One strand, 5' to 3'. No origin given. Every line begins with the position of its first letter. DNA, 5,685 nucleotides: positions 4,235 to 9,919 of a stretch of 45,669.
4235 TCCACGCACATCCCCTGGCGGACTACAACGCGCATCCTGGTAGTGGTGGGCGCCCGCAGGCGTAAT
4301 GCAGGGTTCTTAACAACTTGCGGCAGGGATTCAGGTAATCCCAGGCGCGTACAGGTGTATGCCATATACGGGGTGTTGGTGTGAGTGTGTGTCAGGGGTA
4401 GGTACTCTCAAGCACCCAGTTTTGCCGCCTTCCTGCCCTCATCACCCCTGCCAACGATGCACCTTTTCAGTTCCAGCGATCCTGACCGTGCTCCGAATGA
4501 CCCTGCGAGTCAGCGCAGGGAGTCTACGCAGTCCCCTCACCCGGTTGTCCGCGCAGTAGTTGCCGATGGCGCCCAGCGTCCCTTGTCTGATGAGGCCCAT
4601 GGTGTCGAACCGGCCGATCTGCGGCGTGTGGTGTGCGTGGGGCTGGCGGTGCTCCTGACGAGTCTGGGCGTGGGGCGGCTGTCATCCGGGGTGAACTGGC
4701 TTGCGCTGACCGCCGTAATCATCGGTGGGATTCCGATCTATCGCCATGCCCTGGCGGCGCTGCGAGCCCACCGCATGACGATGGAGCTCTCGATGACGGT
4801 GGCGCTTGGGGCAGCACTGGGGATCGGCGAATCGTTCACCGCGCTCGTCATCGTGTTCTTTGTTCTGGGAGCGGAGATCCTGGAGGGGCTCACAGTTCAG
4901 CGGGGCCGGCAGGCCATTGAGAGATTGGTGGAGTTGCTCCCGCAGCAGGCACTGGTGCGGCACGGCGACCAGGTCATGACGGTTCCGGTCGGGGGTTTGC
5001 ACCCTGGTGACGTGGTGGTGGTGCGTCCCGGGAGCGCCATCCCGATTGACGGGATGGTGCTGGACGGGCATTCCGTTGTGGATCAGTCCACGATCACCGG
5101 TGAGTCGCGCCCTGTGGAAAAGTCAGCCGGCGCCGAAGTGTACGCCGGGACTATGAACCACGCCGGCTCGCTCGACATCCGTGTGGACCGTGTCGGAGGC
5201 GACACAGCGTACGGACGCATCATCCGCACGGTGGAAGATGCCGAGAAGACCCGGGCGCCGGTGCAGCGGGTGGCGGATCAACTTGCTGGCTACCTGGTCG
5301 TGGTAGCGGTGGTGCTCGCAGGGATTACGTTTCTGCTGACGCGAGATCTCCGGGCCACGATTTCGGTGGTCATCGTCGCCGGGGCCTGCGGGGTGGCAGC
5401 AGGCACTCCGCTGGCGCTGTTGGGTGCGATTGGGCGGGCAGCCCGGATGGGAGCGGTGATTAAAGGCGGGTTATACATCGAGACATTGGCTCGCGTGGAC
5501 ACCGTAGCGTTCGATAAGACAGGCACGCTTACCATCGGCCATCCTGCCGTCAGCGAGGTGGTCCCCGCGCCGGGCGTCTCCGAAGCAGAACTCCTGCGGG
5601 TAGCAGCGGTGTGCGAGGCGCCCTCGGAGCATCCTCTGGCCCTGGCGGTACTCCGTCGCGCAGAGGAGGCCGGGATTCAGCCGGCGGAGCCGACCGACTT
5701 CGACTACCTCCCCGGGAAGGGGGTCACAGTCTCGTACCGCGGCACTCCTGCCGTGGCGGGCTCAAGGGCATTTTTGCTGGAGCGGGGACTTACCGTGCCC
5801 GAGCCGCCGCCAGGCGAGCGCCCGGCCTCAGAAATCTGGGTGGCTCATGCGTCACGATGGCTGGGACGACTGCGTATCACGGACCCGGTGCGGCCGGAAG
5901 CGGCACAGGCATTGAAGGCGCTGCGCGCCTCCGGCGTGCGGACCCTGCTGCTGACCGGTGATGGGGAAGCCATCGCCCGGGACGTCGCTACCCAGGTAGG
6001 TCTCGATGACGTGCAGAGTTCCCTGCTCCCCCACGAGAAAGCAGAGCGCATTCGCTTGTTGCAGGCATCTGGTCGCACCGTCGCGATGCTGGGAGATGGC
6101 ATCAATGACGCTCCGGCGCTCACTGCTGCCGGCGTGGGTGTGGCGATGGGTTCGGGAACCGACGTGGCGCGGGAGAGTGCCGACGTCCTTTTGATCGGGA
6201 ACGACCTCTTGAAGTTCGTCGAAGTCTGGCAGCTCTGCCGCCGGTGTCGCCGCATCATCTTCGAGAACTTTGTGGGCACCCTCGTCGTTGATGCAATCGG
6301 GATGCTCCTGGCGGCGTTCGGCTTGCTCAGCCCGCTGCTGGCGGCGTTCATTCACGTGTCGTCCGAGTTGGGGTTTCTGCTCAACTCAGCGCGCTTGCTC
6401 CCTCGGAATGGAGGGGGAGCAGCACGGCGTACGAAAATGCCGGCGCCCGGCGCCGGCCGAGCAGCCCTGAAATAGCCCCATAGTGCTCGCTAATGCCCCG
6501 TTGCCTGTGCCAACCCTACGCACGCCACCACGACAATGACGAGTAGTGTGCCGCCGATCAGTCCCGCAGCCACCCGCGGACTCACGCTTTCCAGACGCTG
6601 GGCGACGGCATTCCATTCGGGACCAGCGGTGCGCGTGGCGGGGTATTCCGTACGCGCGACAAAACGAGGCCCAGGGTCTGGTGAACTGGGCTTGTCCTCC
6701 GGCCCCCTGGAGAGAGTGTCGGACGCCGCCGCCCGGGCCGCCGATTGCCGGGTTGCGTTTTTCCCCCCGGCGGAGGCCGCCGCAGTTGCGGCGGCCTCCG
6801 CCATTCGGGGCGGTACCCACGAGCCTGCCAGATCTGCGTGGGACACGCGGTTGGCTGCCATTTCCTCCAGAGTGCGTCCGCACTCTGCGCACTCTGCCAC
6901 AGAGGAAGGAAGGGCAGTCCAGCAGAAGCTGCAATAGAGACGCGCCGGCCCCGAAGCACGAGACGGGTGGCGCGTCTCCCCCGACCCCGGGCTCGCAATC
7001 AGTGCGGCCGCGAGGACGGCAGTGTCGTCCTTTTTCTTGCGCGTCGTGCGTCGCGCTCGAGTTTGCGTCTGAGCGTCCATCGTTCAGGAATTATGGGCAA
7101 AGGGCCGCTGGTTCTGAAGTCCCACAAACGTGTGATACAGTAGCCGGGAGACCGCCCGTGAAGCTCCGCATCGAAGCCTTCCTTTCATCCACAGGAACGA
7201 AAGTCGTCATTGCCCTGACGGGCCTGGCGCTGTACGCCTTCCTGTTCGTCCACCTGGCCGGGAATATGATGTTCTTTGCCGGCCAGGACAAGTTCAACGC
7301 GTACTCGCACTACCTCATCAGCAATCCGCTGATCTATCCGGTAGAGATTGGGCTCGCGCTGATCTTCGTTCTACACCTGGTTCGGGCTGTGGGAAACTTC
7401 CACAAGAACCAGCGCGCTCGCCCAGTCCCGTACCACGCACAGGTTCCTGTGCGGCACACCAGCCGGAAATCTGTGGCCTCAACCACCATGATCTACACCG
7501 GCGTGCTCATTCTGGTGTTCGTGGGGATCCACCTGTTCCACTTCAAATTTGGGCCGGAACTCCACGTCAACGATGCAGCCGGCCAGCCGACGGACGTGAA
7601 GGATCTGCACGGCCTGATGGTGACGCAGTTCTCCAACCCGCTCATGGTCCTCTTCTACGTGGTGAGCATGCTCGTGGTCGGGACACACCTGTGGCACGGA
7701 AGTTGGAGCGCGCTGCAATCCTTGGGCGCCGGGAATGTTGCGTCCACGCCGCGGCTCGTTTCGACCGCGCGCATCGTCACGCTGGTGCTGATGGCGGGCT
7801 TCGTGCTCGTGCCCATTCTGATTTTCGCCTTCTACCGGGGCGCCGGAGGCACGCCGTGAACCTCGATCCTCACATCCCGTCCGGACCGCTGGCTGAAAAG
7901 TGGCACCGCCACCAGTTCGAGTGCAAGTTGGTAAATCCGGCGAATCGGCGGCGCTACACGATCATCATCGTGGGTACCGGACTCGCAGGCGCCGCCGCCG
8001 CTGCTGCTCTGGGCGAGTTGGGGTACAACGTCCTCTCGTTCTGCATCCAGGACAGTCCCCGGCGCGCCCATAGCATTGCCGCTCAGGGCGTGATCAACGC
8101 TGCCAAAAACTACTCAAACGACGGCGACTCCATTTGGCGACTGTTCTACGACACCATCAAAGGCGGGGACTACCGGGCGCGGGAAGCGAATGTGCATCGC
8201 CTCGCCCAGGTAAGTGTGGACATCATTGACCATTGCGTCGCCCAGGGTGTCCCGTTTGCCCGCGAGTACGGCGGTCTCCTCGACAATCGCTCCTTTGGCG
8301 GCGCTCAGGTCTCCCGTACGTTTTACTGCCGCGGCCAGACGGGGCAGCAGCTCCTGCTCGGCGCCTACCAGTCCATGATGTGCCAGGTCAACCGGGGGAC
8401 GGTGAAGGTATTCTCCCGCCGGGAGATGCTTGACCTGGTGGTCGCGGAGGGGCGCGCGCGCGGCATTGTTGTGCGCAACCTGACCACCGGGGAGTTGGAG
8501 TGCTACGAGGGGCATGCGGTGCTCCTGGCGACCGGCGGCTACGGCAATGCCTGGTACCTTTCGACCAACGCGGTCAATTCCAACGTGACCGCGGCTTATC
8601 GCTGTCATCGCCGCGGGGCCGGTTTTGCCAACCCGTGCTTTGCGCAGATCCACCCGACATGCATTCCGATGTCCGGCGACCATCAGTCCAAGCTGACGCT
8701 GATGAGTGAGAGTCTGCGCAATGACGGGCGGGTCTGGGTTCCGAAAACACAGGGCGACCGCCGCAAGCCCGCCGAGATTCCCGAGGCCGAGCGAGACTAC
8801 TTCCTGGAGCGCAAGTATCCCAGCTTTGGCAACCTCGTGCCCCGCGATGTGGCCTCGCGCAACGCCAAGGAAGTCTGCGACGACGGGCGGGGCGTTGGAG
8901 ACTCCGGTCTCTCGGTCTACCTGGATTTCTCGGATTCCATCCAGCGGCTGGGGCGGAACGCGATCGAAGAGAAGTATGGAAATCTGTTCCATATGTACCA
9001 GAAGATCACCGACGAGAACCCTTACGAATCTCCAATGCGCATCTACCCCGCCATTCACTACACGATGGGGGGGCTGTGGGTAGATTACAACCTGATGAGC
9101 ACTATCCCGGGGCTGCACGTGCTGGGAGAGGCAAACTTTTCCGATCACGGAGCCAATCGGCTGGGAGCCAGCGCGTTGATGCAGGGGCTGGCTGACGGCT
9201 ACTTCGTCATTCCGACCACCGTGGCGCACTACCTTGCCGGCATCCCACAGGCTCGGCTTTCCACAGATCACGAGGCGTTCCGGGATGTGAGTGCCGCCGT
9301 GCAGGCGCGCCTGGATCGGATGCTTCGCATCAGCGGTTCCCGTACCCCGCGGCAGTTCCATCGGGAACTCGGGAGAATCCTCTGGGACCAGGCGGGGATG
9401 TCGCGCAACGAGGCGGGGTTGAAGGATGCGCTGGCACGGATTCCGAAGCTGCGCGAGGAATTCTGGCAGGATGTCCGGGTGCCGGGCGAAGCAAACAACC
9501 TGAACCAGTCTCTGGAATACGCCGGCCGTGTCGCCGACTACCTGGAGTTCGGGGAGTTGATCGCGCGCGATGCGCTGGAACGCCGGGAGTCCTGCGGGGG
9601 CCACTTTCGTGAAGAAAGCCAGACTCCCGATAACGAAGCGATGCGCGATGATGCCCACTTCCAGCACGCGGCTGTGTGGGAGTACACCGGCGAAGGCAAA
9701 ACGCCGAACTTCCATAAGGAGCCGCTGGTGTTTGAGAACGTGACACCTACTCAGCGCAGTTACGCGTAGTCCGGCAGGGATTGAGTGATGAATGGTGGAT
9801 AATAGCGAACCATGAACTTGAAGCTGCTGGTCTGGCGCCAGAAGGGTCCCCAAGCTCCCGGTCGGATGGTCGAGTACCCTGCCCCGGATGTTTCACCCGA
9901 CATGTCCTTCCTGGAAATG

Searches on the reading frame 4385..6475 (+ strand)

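Call 22: search_protein_families(library=pfam, proteins=[window:4385-6475:+], max_evalue=0.001)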
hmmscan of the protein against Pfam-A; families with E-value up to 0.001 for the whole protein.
window:4385-6475:+ (696 aa): 4 families
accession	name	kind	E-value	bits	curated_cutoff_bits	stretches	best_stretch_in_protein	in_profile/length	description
PF00122.25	E1-E2_ATPase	-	7.9e-48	162.8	28.1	1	183-354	1-180/181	E1-E2 ATPase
PF00702.32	Hydrolase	-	1.2e-32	114.3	26.4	1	371-583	1-191/191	haloacid dehalogenase-like hydrolase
PF08282.18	Hydrolase_3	-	1.6e-06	28.5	20.9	1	559-602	199-242/255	haloacid dehalogenase-like hydrolase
PF12710.13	HAD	-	1.7e-06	29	27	1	482-579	66-188/189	haloacid dehalogenase-like hydrolase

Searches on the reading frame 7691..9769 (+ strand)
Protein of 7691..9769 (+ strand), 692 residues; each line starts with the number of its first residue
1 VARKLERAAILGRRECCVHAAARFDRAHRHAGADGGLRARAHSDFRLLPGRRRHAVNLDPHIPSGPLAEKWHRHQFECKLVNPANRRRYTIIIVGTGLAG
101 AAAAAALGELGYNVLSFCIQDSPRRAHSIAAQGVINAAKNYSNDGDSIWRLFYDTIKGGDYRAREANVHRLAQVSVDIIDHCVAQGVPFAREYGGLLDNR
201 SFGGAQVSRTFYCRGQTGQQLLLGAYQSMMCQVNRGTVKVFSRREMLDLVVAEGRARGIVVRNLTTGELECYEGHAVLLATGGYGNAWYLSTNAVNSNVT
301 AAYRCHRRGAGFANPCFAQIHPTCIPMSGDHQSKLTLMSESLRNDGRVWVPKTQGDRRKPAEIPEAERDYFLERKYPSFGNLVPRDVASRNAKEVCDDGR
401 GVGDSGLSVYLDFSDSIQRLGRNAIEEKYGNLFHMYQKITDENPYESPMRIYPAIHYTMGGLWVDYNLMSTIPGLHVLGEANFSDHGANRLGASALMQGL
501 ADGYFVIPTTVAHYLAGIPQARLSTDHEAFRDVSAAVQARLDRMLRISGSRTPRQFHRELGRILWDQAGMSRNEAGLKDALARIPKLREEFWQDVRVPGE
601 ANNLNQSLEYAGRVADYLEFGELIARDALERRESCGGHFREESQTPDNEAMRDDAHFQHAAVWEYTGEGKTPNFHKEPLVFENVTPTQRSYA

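Call 22: search_protein_families(library=pfam, proteins=[window:7691-9769:+], max_evalue=0.001)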
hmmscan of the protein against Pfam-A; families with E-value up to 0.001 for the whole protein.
window:7691-9769:+ (692 aa): 4 families
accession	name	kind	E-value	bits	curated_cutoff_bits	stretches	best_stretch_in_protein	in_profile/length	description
PF00890.30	FAD_binding_2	-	1.2e-51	176.6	20.4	1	91-496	2-414/414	FAD binding domain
PF02910.25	Succ_DH_flav_C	-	2.4e-35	121.7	20.8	1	557-691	1-130/130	Fumarate reductase flavoprotein C-term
PF01266.30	DAO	-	2.4e-06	27.8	27.9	1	91-374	2-292/353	FAD dependent oxidoreductase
PF13450.12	NAD_binding_8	-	0.00042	21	21.9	0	93-117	1-25/68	NAD(P)-binding Rossmann-like domain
